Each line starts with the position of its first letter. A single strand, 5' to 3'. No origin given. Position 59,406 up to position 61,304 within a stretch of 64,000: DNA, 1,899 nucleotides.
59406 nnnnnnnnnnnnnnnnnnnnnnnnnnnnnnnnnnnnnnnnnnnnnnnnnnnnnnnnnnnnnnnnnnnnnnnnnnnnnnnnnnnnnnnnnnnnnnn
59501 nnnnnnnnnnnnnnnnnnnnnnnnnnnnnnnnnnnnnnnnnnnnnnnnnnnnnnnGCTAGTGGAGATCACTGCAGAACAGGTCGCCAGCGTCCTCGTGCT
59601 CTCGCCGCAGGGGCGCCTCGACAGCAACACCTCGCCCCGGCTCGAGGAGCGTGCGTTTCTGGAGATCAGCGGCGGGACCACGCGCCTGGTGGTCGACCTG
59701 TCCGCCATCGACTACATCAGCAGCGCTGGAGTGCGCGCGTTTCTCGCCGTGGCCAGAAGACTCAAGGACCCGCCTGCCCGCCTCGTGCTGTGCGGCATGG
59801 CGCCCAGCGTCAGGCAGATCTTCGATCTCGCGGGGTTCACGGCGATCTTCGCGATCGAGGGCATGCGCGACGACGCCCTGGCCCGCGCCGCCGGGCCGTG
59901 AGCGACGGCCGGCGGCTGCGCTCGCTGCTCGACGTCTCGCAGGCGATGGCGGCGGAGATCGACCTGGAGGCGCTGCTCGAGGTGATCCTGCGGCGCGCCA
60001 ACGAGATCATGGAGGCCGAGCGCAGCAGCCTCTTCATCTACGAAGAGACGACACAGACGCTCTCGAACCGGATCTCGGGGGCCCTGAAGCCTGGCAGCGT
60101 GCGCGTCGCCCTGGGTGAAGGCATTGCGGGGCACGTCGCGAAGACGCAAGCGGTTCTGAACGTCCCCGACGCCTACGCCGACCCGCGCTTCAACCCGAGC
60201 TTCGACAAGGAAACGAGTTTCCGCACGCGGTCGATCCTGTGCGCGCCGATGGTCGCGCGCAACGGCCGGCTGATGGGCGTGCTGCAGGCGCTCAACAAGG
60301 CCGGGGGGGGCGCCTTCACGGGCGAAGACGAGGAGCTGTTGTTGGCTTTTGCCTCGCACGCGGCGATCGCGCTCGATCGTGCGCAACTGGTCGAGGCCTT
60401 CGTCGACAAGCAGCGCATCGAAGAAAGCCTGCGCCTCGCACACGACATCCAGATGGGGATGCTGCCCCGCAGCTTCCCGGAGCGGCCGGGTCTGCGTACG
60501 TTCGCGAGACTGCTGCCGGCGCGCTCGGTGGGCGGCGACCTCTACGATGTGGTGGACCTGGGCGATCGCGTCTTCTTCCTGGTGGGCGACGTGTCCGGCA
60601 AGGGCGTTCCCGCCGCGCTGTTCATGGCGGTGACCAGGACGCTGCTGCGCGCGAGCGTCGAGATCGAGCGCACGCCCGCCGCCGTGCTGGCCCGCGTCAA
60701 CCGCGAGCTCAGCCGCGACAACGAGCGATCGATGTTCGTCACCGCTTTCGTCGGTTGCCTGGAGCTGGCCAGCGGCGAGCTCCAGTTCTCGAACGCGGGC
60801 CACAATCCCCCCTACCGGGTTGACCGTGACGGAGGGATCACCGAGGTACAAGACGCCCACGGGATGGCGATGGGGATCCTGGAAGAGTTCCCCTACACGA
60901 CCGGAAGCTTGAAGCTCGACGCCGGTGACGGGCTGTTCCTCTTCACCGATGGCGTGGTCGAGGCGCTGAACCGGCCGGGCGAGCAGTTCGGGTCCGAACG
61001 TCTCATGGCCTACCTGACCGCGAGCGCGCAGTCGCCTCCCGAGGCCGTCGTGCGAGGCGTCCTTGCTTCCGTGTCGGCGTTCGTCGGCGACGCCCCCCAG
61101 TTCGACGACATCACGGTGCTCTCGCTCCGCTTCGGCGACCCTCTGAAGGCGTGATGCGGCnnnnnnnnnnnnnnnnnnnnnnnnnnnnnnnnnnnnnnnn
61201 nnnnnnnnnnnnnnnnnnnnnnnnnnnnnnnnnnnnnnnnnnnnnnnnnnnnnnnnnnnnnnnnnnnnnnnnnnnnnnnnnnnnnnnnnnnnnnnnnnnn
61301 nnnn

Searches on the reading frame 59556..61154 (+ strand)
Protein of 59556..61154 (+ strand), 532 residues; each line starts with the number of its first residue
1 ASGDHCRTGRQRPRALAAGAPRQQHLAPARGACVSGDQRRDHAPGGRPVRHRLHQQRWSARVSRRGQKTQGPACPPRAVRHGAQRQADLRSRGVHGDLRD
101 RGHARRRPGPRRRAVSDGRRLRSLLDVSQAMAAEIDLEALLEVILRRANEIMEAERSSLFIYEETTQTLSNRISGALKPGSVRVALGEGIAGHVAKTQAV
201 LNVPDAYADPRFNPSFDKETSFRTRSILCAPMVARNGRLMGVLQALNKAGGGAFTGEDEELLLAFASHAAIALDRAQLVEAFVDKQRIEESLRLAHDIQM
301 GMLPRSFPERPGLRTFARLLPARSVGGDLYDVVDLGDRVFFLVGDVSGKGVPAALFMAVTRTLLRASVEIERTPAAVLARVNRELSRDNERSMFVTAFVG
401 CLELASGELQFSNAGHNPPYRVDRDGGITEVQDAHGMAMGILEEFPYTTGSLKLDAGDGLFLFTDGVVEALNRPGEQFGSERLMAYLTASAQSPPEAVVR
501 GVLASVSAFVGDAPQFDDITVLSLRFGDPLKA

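Call 64: search_protein_families(library=pfam, proteins=[window:59556-61154:+], max_evalue=0.0001)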
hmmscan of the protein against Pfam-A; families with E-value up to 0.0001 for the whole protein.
window:59556-61154:+ (532 aa): 4 families
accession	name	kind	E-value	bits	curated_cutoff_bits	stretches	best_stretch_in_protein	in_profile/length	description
PF07228.17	SpoIIE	-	4e-56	190.4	25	1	337-526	3-191/192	Stage II sporulation protein E (SpoIIE)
PF01590.32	GAF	-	1.6e-21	77.7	22.4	1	136-273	1-133/133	GAF domain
PF13185.12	GAF_2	-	7.7e-17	62.2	28.6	1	135-274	2-136/136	GAF domain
PF13492.12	GAF_3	-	6.8e-15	56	27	1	136-275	1-129/129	GAF domain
